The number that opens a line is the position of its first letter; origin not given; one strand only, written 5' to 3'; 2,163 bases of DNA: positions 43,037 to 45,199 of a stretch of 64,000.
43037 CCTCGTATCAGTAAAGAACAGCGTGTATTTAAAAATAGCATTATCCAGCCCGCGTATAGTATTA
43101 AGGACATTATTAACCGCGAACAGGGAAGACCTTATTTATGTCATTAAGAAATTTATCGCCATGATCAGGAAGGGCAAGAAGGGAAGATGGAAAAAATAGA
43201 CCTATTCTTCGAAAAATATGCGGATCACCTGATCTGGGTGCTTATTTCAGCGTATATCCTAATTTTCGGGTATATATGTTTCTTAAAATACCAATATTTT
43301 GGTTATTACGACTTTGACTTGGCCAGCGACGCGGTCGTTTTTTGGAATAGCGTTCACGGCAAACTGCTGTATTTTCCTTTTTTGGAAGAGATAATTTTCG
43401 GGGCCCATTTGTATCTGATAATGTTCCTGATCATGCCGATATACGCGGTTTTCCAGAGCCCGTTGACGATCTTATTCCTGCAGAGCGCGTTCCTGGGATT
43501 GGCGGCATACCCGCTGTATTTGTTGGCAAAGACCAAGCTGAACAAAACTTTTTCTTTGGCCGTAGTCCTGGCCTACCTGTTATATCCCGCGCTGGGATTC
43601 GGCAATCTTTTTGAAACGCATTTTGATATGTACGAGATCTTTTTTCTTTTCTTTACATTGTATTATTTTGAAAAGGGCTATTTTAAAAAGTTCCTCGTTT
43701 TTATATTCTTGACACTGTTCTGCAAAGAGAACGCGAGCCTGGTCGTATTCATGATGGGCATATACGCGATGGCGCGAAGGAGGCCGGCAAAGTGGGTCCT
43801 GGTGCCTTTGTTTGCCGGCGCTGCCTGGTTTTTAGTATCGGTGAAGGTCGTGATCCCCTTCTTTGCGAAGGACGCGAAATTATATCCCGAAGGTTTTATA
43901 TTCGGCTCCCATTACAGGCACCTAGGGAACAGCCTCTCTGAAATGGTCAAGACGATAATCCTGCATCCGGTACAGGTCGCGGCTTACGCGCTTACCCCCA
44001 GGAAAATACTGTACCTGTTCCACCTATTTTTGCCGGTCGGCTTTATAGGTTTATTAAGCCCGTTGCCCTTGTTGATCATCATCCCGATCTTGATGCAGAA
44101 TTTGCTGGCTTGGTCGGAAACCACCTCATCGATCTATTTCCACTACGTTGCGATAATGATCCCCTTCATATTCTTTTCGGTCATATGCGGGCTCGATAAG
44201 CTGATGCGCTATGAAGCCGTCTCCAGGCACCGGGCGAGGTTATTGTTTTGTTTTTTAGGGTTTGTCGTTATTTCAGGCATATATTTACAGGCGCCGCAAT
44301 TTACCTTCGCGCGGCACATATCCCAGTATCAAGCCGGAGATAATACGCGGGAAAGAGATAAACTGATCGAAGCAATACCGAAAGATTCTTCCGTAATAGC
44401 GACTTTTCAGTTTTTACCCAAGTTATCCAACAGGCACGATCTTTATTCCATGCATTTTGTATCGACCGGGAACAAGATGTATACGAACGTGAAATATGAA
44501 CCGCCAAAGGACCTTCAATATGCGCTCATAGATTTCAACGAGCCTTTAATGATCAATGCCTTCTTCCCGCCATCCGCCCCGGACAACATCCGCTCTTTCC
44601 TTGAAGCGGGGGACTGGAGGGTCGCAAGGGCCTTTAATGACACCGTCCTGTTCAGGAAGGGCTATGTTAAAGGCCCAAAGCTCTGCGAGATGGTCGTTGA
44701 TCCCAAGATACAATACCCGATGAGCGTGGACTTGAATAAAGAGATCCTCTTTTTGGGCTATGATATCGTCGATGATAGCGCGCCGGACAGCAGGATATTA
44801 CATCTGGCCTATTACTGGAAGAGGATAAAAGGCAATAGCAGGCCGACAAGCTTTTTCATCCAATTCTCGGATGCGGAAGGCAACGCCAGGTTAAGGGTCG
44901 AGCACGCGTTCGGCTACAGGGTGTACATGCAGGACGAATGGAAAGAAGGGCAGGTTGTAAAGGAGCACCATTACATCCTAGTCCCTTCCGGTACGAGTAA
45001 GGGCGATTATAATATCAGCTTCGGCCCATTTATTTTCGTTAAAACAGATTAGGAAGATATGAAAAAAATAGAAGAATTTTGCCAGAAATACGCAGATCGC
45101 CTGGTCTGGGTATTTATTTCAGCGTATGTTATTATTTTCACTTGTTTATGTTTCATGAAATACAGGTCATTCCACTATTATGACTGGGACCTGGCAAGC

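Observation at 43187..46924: Tandem paralogous 621-aa membrane proteins: divergent N-terminal TM domains but nearly identical C-terminal domain DNA (gene conversion signature)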

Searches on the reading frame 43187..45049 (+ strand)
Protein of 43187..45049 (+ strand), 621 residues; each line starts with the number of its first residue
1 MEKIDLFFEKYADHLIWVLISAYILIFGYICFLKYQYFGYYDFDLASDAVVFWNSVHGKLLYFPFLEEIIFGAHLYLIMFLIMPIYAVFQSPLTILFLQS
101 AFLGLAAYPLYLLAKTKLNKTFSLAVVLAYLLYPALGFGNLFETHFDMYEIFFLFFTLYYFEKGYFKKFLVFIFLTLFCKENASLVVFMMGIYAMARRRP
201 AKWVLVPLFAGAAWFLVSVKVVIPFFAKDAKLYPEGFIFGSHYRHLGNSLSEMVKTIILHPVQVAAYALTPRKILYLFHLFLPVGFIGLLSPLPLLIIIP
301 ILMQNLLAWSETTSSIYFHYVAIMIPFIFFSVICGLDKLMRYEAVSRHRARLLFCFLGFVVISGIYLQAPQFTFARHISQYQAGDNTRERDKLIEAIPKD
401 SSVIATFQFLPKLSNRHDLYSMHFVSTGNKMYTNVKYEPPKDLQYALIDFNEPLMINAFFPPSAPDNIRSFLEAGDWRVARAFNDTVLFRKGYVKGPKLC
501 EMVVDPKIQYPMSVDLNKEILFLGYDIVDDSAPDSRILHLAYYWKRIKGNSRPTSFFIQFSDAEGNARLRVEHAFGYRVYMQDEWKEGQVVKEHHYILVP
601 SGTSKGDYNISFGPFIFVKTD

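Call 5: search_protein_families(library=pfam, proteins=[window:43187-45049:+], max_evalue=0.01)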
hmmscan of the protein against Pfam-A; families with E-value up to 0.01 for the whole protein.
window:43187-45049:+ (621 aa): 1 family
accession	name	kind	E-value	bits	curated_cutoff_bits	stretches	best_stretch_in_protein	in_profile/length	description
PF09852.15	DUF2079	-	1.1e-56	193.3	28.2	1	42-449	9-422/459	Predicted membrane protein (DUF2079)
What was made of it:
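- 43187..45052 (+): Gene A: A-type DUF2079 protein, 621 aa, GT-C fold membrane glycosyltransferase. This type is present as a single copy in most related Omnitrophota genomes. Pfam PF09852, 193 bits against a cut-off of 28.2 (call 5).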

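Call 6: find_encoding_contigs(protein=window:43187-45049:+, flank=10000, max_places=6)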
Protein window:43187-45049:+ (621 aa): 4 contigs read that carry it; 1 place shown.
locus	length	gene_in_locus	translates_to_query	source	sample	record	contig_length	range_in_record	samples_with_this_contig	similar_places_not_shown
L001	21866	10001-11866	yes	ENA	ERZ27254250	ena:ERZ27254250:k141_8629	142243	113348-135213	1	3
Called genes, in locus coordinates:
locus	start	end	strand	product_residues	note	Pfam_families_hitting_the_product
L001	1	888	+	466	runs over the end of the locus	PF02310:B12-binding (weak), PF04055:Radical_SAM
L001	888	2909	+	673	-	-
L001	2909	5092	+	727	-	PF02310:B12-binding, PF04055:Radical_SAM, PF01209:Ubie_methyltran (weak), PF13489:Methyltransf_23, PF13847:Methyltransf_31, PF08241:Methyltransf_11, PF08242:Methyltransf_12, PF13649:Methyltransf_25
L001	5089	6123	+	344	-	PF04055:Radical_SAM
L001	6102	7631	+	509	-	PF02310:B12-binding, PF04055:Radical_SAM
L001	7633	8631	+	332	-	PF04055:Radical_SAM, PF13186:SPASM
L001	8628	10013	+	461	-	PF04055:Radical_SAM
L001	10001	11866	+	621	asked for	PF09852:DUF2079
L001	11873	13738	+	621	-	PF09852:DUF2079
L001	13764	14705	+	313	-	PF01075:Glyco_transf_9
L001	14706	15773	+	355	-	PF04055:Radical_SAM, PF13186:SPASM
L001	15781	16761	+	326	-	PF00676:E1_dh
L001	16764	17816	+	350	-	PF02779:Transket_pyr, PF02780:Transketolase_C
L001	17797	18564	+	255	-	PF13641:Glyco_tranf_2_3 (weak), PF00535:Glycos_transf_2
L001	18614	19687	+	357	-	PF04055:Radical_SAM, PF13186:SPASM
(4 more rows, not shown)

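Call 7: find_homologous_proteins(query=window:43187-45049:+)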
Query window:43187-45049:+ (621 aa): 175 proteins with E <= 0.001 among 8000 candidates; the best 120 are listed.
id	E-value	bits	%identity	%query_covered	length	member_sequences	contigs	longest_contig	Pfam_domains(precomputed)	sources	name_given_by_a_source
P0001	0.0e+0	1330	93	100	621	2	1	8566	PF09852.16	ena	-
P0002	0.0e+0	1148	80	100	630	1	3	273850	PF09852.16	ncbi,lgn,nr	ncbi:MAG: DUF2079 domain-containing protein [Candidatus Omnitrophica bacterium]|nr:DUF2079 domain-co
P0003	0.0e+0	1040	72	100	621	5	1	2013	PF09852.16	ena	-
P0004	0.0e+0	1028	72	99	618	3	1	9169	PF09852.16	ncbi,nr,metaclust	ncbi:MAG: hypothetical protein A3K16_00320 [Omnitrophica bacterium RIFCSPLOWO2_01_FULL_45_24]|nr:MAG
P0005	0.0e+0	1023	71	99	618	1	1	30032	PF09852.16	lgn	-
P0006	0.0e+0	1021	71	99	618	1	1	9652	PF09852.16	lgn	-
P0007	0.0e+0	1013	71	99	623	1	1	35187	PF09852.16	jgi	-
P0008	4.1e-289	979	69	99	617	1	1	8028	PF09852.16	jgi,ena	-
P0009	4.2e-289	979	69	99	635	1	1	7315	PF09852.16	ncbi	-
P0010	2.3e-287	973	68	99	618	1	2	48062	PF09852.16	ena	-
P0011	5.0e-285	965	68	99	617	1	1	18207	PF09852.16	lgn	-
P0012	4.1e-284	962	68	100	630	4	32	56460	PF09852.16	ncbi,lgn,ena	-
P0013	1.2e-274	931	66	99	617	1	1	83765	PF09852.16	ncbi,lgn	-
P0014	1.6e-272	924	65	99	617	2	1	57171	PF09852.16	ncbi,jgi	ncbi:MAG: DUF2079 domain-containing protein [Candidatus Omnitrophota bacterium]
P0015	8.5e-272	922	65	99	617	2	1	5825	PF09852.16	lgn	-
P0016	2.3e-271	920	65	100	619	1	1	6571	PF09852.16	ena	-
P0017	7.5e-270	915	64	99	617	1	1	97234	PF09852.16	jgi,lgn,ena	-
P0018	3.3e-269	913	62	99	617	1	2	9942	PF09852.16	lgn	-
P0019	3.6e-268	910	64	99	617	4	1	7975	PF09852.16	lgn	-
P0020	4.4e-268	909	63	99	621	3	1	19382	PF09852.16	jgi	-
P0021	2.0e-266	904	63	99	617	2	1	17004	PF09852.16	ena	-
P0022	2.6e-264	897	63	99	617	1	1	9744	PF09852.16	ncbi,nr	ncbi:DUF2079 domain-containing protein [bacterium]|nr:MAG: DUF2079 domain-containing protein [bacter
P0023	4.1e-264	896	62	99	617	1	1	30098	PF09852.16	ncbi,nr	ncbi:MAG: DUF2079 domain-containing protein [Candidatus Omnitrophica bacterium]|nr:DUF2079 domain-co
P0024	1.3e-257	875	61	99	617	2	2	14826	PF09852.16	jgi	-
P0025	3.4e-253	860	60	99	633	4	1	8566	PF09852.16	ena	-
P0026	3.7e-251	854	60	100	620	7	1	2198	PF09852.16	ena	-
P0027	8.1e-250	849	60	99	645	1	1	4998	PF09852.16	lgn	-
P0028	6.7e-247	839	58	99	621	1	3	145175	PF09852.16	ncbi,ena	-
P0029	4.7e-246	837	60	99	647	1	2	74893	PF09852.16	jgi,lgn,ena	jgi:uncharacterized membrane protein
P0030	1.1e-242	826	61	99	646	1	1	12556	PF09852.16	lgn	-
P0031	3.4e-240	817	58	99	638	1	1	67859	PF09852.16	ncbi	-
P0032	4.2e-239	814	58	99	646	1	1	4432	PF09852.16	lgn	-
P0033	6.4e-238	810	57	99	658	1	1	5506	PF09852.16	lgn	-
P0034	1.2e-235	802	58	99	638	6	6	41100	PF09852.16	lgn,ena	-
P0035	2.0e-235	802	58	99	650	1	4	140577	PF09852.16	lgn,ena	-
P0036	2.4e-235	801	58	99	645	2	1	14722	PF09852.16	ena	-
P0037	1.6e-234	799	57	99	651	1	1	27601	PF09852.16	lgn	-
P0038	2.4e-234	798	57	99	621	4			PF09852.16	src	-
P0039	2.4e-231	788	55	99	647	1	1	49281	PF09852.16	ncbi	-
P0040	3.6e-231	787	57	99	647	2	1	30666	PF09852.16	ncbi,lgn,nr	ncbi:MAG: DUF2079 domain-containing protein [Candidatus Omnitrophota bacterium]|nr:DUF2079 domain-co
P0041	1.6e-230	785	57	99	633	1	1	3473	PF09852.16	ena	-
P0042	4.4e-228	777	58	97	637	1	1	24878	PF09852.16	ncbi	-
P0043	3.1e-224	765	57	99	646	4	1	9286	PF09852.16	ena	-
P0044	3.4e-224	764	55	99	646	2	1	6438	PF09852.16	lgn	-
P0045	1.7e-223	762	55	99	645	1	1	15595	PF09852.16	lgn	-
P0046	2.2e-223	762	57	99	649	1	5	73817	PF09852.16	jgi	-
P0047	1.1e-220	753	54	98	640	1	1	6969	PF09852.16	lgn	-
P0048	1.3e-219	749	55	99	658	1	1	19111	PF09852.16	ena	-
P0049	2.2e-217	742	55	99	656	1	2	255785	PF09852.16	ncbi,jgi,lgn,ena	-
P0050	3.6e-217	741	54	99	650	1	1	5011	PF09852.16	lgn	-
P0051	1.6e-216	739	55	99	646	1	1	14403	PF09852.16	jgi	jgi:uncharacterized membrane protein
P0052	7.2e-216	737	53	99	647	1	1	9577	PF09852.16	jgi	-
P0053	1.1e-214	733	55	98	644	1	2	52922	PF09852.16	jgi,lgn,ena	-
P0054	2.7e-214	732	54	99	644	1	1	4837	PF09852.16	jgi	jgi:uncharacterized membrane protein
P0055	8.3e-214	730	54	99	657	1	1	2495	PF09852.16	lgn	-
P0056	5.3e-213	727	53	98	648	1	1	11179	PF09852.16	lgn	-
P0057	5.6e-213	727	54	98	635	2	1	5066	PF09852.16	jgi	-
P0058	5.7e-213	727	53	98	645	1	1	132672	PF09852.16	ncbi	-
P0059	2.5e-212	725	53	99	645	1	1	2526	PF09852.16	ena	-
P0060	9.8e-208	710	55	92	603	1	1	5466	PF09852.16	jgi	jgi:uncharacterized membrane protein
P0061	4.2e-207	708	51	99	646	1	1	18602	PF09852.16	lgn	-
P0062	2.6e-205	702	58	88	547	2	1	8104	PF09852.16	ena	-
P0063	4.6e-205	701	53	99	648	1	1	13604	PF09852.16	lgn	-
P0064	8.5e-203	694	53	97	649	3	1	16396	PF09852.16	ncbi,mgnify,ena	mgnify:CR=1 FL=1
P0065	2.3e-202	692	50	97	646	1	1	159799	PF09852.16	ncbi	ncbi:MAG: DUF2079 domain-containing protein [Candidatus Omnitrophota bacterium]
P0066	2.8e-202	692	52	99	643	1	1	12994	PF09852.16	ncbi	-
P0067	8.7e-202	690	50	100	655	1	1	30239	PF09852.16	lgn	-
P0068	8.8e-199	681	50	99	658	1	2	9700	PF09852.16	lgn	-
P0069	2.7e-198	679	50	99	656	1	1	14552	PF09852.16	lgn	-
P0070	2.0e-197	676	51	98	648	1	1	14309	PF09852.16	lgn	-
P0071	4.6e-196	672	49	98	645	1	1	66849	PF09852.16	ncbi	ncbi:MAG: DUF2079 domain-containing protein [Candidatus Omnitrophota bacterium]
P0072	2.6e-195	669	49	98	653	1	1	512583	PF09852.16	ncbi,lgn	-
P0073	9.6e-190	651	64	74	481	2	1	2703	PF09852.16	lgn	-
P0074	5.0e-188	645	49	98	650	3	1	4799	PF09852.16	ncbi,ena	-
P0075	2.1e-184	633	48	100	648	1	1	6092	PF09852.16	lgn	-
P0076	1.5e-181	624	48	97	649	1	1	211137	PF09852.16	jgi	jgi:uncharacterized membrane protein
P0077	1.5e-178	614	53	86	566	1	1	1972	PF09852.16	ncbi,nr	ncbi:MAG: DUF2079 domain-containing protein, partial [Candidatus Omnitrophica bacterium]|nr:DUF2079 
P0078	8.4e-174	598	47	97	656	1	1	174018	PF09852.16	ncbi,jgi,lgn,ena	ncbi:MAG: DUF2079 domain-containing protein [Candidatus Omnitrophota bacterium]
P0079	5.3e-173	595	46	98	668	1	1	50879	PF09852.16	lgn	-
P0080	1.1e-157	545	43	98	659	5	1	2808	PF09852.16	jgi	-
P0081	3.5e-157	543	65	59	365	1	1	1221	PF09852.16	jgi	jgi:hypothetical protein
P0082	1.4e-139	485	40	98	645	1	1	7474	PF09852.16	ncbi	-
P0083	6.4e-135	470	57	64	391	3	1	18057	PF09852.16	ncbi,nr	ncbi:MAG: DUF2079 domain-containing protein, partial [Candidatus Omnitrophica bacterium]|nr:DUF2079 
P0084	1.5e-133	465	51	68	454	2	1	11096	PF09852.16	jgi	jgi:hypothetical protein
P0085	7.6e-132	459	39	97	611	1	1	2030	PF09852.16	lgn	-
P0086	1.4e-130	455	39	96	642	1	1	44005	PF09852.16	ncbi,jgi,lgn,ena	ncbi:MAG: DUF2079 domain-containing protein [Candidatus Omnitrophota bacterium]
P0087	5.0e-124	434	39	99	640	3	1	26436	PF09852.16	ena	-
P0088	7.1e-124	433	38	98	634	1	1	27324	PF09852.16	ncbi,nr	ncbi:MAG: DUF2079 domain-containing protein [Candidatus Saelkia tenebricola]|nr:DUF2079 domain-conta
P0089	3.0e-121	424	37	98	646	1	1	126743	PF09852.16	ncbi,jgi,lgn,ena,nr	ncbi:MAG TPA: hypothetical protein DCL35_03655 [Candidatus Omnitrophica bacterium]|nr:hypothetical p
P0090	6.6e-121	423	39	97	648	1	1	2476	PF09852.16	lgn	-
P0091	9.6e-121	423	46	68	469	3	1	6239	PF09852.16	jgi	jgi:hypothetical protein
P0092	5.1e-120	420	37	98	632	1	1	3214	PF09852.16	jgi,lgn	-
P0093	2.7e-118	415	53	58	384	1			PF09852.16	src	-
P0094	5.6e-115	404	38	96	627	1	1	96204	PF09852.16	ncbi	ncbi:MAG: DUF2079 domain-containing protein [Candidatus Omnitrophota bacterium]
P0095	1.4e-112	396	35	97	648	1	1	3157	PF09852.16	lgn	-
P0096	1.4e-112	396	38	99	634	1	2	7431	PF09852.16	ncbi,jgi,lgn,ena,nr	ncbi:MAG: hypothetical protein DRP74_07140 [Candidatus Omnitrophota bacterium]|nr:MAG: hypothetical 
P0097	1.4e-111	392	36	96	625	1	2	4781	PF09852.16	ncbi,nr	ncbi:MAG: DUF2079 domain-containing protein [Candidatus Omnitrophica bacterium]|nr:DUF2079 domain-co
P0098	2.0e-111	392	37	97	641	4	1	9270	PF09852.16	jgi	jgi:uncharacterized membrane protein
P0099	4.3e-106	374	36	99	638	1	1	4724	PF09852.16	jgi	-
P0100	4.7e-106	374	34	97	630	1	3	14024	PF09852.16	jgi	jgi:uncharacterized membrane protein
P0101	6.3e-106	374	33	99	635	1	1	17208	PF09852.16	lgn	-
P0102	1.1e-105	373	37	96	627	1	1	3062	PF09852.16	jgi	jgi:uncharacterized membrane protein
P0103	5.4e-104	367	34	96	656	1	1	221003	PF09852.16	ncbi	ncbi:MAG: DUF2079 domain-containing protein [Candidatus Omnitrophota bacterium]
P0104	1.9e-103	366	37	95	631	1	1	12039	PF09852.16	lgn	-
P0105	3.7e-102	361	39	80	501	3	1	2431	PF09852.16,PF13231.13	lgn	-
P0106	1.1e-101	360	36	96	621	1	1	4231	PF09852.16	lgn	-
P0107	1.4e-101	359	34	97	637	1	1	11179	PF09852.16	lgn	-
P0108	5.2e-101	358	35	98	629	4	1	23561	PF09852.16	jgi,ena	jgi:uncharacterized membrane protein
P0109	9.9e-101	357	34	97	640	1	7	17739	PF09852.16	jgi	jgi:uncharacterized membrane protein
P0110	5.0e-98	348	33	97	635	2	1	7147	PF09852.16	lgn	-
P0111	1.3e-97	346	34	97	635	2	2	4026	PF09852.16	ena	-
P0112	2.9e-97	345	47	54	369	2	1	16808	PF09852.16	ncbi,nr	ncbi:MAG: DUF2079 domain-containing protein, partial [Candidatus Omnitrophica bacterium]|nr:DUF2079 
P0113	3.0e-97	345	33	97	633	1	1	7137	PF09852.16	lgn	-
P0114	3.0e-97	345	35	95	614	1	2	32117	PF09852.16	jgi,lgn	-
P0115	7.5e-97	344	34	95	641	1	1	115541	PF09852.16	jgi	jgi:uncharacterized membrane protein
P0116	4.5e-96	341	35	92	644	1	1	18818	PF09852.16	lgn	-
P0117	1.4e-95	340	35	95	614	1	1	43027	PF09852.16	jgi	jgi:uncharacterized membrane protein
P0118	2.7e-95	339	34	98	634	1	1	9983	PF09852.16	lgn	-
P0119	8.8e-95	337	33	91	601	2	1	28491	PF09852.16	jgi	jgi:uncharacterized membrane protein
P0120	2.4e-92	329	33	96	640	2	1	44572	PF09852.16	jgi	-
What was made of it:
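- On Concerted evolution by gene conversion: Indirect support comes from exact A on 4 contigs and exact B on 3 contigs (calls 6, 7).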

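Call 9: find_encoding_contigs(protein=P0001, flank=6000, max_places=3)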
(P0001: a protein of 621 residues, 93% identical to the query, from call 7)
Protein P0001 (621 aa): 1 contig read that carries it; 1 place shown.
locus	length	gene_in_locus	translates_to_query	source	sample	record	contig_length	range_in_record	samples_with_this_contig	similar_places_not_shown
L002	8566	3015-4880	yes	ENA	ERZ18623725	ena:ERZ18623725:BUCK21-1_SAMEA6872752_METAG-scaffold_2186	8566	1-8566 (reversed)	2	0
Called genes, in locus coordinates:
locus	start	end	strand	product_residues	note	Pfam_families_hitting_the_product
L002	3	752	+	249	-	?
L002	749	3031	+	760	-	PF09586:YfhO (weak)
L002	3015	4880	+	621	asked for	PF09852:DUF2079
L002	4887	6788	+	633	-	PF09852:DUF2079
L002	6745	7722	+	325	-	PF01075:Glyco_transf_9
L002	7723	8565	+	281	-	?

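Call 10: find_encoding_contigs(protein=P0002, flank=6000, max_places=3)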
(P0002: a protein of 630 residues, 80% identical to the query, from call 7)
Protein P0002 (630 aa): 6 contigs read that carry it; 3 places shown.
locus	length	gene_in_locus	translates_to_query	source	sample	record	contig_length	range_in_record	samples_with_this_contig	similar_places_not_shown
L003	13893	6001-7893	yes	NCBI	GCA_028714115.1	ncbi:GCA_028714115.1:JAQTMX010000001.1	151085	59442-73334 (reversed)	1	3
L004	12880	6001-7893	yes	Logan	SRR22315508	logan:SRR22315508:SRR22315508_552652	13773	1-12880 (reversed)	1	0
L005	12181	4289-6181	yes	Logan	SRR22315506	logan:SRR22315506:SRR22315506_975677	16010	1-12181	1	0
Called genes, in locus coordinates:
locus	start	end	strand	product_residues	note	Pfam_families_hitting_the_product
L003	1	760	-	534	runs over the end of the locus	-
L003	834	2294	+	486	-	PF02310:B12-binding, PF04055:Radical_SAM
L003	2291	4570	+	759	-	PF09586:YfhO (weak)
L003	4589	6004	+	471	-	PF02310:B12-binding, PF04055:Radical_SAM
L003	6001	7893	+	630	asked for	PF09852:DUF2079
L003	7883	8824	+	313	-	PF01075:Glyco_transf_9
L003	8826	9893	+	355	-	PF04055:Radical_SAM, PF13186:SPASM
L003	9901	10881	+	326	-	PF00676:E1_dh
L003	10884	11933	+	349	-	PF02779:Transket_pyr, PF02780:Transketolase_C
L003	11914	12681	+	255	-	PF00535:Glycos_transf_2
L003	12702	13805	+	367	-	PF04055:Radical_SAM, PF13186:SPASM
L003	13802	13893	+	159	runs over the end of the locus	-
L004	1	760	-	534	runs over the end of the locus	-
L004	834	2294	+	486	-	PF02310:B12-binding, PF04055:Radical_SAM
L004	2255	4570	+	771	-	PF09586:YfhO (weak)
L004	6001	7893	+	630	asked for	PF09852:DUF2079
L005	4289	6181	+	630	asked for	PF09852:DUF2079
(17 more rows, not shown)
